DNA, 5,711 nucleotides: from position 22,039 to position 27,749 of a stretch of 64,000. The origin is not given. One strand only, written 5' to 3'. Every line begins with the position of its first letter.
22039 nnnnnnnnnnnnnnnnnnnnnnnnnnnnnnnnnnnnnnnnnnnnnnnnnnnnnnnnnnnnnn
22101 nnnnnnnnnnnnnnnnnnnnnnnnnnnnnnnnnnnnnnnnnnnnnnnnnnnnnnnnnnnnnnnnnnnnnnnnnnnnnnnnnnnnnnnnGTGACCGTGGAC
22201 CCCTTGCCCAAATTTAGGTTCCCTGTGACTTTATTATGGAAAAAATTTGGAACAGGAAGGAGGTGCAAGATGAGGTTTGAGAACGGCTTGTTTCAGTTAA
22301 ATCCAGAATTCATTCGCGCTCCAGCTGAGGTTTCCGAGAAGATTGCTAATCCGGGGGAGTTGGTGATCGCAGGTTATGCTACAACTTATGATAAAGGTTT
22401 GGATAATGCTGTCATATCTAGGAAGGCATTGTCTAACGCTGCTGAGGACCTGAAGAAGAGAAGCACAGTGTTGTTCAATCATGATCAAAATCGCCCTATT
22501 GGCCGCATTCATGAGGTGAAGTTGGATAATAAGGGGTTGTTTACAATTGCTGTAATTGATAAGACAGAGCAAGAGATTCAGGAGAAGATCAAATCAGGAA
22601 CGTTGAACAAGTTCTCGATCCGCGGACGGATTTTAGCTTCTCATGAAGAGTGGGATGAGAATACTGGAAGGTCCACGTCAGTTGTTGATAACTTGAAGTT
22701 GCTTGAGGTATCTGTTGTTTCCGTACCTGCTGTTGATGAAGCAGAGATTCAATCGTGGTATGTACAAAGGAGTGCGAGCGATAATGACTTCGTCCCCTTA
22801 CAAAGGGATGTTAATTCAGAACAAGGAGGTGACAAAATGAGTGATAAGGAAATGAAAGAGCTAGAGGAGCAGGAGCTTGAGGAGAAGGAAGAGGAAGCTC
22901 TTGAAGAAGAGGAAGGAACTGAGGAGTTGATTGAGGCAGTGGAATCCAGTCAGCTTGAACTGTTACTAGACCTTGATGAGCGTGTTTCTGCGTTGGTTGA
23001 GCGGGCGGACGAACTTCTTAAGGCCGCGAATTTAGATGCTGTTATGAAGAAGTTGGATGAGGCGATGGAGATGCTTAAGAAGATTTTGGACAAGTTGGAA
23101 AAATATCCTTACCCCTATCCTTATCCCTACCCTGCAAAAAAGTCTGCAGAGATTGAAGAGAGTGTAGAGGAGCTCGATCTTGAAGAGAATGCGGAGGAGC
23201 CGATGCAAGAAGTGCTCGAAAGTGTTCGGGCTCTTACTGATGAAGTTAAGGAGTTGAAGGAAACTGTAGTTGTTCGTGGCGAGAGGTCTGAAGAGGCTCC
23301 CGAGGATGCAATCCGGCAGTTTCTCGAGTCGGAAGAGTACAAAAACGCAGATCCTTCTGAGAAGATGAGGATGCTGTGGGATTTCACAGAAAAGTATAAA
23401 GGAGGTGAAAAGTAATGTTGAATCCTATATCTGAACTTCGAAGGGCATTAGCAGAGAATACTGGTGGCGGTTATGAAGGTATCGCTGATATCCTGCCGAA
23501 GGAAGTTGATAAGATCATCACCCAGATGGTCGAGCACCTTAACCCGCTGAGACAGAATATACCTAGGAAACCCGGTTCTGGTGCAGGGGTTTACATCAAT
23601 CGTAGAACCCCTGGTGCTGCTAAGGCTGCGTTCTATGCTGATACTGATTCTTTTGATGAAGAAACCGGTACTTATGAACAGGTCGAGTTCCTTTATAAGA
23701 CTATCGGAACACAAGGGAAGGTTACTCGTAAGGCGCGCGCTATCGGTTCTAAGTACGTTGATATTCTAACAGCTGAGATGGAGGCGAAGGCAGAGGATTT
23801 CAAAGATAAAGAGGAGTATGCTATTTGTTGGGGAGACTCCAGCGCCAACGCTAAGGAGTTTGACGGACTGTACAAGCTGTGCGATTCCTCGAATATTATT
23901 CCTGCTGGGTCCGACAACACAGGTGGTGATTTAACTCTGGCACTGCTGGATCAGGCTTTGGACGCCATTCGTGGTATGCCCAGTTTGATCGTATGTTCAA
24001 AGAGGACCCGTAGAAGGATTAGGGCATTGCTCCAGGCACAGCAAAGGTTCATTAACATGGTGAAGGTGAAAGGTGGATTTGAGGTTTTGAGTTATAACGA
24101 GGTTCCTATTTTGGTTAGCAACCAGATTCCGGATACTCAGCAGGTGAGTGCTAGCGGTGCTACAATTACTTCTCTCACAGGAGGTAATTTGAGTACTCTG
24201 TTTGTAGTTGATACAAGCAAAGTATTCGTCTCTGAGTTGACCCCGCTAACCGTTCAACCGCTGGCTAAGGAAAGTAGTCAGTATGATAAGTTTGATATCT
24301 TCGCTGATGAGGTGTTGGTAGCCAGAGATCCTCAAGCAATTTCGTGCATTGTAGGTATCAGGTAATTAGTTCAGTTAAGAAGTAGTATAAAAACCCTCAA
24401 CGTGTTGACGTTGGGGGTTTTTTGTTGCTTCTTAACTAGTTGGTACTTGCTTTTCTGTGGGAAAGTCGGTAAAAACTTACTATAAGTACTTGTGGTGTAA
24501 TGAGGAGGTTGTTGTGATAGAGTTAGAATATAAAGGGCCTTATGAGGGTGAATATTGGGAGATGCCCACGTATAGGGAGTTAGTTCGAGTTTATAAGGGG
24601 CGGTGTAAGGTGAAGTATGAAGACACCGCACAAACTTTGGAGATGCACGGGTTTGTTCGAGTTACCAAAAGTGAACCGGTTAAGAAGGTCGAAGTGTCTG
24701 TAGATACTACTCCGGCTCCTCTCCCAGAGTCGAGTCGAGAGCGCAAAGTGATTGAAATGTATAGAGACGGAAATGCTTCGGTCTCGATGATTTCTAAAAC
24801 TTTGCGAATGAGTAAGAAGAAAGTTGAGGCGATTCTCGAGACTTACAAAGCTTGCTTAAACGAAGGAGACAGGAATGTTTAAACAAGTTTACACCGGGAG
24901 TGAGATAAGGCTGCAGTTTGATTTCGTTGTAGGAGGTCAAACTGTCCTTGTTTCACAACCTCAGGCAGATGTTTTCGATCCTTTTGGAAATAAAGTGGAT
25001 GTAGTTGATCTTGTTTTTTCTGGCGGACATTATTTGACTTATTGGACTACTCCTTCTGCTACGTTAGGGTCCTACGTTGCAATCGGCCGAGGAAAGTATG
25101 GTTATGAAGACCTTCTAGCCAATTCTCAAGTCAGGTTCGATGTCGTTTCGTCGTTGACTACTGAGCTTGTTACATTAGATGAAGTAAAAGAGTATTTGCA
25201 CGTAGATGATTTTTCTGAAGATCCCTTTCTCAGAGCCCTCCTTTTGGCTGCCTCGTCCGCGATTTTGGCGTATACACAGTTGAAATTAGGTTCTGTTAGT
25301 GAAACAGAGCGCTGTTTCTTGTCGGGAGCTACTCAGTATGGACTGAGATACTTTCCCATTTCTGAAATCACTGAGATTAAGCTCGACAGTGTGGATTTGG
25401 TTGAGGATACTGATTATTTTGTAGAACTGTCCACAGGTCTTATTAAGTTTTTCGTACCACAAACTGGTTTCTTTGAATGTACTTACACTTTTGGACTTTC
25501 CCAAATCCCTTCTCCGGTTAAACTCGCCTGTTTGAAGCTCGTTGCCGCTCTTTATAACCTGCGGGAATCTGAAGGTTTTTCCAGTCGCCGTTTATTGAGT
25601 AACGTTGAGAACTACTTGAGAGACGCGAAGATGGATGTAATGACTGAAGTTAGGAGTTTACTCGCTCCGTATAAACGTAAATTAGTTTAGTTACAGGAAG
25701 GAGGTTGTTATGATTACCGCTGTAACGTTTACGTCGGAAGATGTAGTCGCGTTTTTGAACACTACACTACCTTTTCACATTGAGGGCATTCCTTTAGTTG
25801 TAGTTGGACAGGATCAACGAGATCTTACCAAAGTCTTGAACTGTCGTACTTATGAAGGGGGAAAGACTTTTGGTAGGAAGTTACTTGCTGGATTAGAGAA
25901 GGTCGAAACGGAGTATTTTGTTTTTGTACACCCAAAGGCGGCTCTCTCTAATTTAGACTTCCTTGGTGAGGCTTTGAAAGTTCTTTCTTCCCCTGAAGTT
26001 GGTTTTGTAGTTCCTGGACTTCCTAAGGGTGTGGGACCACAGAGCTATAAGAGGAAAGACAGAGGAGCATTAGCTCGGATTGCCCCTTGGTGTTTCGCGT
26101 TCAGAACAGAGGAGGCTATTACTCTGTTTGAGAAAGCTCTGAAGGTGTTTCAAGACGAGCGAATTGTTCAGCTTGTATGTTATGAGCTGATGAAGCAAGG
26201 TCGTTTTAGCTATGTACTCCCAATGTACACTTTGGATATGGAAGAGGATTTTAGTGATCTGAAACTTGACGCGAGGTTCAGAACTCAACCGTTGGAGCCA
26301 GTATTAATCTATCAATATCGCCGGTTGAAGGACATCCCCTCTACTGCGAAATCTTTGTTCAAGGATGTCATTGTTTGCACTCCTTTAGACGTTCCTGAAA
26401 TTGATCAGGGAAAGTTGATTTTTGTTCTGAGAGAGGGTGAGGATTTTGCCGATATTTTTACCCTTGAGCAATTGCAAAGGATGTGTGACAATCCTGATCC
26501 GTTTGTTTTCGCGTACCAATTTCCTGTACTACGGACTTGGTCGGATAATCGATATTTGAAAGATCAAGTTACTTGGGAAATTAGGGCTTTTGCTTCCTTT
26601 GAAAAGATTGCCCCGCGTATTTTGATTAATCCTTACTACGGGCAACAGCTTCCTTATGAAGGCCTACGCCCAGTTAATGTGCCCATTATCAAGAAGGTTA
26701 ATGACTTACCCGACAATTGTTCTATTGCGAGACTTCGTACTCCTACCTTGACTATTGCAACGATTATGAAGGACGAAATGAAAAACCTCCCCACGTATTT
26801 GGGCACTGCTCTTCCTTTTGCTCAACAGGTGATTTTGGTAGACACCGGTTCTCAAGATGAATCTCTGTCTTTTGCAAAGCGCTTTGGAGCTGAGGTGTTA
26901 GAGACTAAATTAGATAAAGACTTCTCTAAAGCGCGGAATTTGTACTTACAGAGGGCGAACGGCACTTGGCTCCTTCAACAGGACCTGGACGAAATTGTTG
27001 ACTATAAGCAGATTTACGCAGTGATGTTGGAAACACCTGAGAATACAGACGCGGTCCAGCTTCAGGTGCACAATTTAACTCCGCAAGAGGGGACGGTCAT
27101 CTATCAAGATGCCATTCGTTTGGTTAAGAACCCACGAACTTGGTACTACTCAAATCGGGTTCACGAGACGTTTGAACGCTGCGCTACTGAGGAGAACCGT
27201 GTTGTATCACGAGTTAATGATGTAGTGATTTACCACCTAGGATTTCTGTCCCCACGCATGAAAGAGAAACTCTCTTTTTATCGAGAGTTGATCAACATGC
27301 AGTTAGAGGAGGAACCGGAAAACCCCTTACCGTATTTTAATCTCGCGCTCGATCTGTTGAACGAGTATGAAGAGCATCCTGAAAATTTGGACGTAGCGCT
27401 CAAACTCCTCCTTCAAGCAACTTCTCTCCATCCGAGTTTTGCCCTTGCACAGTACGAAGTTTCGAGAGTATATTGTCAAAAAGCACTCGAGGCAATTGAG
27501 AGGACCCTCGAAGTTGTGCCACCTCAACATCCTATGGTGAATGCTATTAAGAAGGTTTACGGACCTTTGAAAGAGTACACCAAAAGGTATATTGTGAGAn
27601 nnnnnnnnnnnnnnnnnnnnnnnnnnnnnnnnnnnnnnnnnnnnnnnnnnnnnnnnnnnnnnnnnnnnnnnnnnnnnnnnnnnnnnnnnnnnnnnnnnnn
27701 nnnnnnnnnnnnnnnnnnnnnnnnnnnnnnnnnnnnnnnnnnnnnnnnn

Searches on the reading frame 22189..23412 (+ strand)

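Call 33: search_protein_families(library=phrogs, proteins=[window:22189-23412:+], max_evalue=0.001)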
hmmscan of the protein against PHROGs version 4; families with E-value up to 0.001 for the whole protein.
window:22189-23412:+ (408 aa): 8 families
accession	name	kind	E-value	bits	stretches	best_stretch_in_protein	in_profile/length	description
phrog_80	-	head and packaging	4.6e-23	83.3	1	45-301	223-433/607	head maturation protease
phrog_617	-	head and packaging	1.2e-17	65.1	1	84-379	53-331/626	major head protein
phrog_9427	-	head and packaging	5.9e-11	43.2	1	51-189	23-167/453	head maturation protease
phrog_4523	-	head and packaging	2.8e-10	40.6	1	88-303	68-271/644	major head and protease protein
phrog_11321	-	unknown function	3e-10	41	1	94-395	35-306/327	-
phrog_3244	-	head and packaging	3.1e-09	38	1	89-263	68-260/326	head maturation protease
phrog_2263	-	head and packaging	7.6e-08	32.7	1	53-226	34-202/551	major head protein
phrog_9644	-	head and packaging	1.5e-06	28.8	1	56-189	161-305/341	head maturation protease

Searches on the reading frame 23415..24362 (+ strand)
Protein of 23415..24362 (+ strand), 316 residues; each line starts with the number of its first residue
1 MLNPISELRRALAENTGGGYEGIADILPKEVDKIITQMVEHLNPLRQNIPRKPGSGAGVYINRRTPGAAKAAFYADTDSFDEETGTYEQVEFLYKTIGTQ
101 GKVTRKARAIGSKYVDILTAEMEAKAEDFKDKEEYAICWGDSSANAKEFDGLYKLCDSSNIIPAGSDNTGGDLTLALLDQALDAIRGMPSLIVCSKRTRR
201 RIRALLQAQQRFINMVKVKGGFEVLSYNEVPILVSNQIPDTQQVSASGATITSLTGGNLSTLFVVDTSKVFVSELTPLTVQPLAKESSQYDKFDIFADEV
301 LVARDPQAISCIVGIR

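Call 33: search_protein_families(library=phrogs, proteins=[window:23415-24362:+], max_evalue=0.001)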
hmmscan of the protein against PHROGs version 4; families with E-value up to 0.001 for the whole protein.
window:23415-24362:+ (316 aa): 5 families
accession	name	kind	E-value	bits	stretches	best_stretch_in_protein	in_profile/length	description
phrog_212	-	head and packaging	2.1e-25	90.7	1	30-254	20-232/301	major head protein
phrog_25898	-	head and packaging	1.7e-08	34.9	1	69-309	154-387/394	major head protein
phrog_9953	-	head and packaging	3.1e-08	34.4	1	186-283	209-291/329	major head protein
phrog_752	-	head and packaging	1.1e-07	32.2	1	70-186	90-207/475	major head protein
phrog_14242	-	head and packaging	7.1e-06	25.9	1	182-240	267-326/396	major head protein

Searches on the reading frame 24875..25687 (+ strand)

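Call 33: search_protein_families(library=phrogs, proteins=[window:24875-25687:+], max_evalue=0.001)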
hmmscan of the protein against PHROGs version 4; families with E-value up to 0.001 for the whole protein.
window:24875-25687:+ (271 aa): 2 families
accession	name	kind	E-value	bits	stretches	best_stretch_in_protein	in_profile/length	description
phrog_442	-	connector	2.9e-25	90.1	1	87-269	76-263/270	head-tail adaptor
phrog_40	-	connector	4.6e-12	46.8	1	89-235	32-114/201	head-tail adaptor Ad1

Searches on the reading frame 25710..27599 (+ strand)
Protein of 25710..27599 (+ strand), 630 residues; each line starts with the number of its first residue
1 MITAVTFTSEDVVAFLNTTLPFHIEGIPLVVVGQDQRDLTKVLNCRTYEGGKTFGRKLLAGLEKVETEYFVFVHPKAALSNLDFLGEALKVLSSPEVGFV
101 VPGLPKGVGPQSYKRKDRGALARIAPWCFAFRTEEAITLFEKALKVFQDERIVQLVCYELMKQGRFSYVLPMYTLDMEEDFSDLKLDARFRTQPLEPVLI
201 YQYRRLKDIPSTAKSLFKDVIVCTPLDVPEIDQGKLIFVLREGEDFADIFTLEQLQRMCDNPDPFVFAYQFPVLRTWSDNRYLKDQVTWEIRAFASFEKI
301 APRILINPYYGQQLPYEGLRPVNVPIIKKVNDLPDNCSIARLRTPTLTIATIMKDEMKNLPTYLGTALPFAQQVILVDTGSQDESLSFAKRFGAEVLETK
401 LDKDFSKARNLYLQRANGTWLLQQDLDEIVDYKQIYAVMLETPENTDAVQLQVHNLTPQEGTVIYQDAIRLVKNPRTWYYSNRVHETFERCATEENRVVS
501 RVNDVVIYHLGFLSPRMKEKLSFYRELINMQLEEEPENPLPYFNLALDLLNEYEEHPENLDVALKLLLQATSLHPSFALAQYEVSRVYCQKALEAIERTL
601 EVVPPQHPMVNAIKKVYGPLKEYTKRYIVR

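Call 33: search_protein_families(library=phrogs, proteins=[window:25710-27599:+], max_evalue=0.001)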
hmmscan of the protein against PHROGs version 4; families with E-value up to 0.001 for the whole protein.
window:25710-27599:+ (630 aa): 1 family
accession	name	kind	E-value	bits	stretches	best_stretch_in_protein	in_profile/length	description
phrog_13126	-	moron, auxiliary metabolic gene and host takeover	1.9e-15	58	1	346-590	2-241/394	beta-1,4-glycosyltransferase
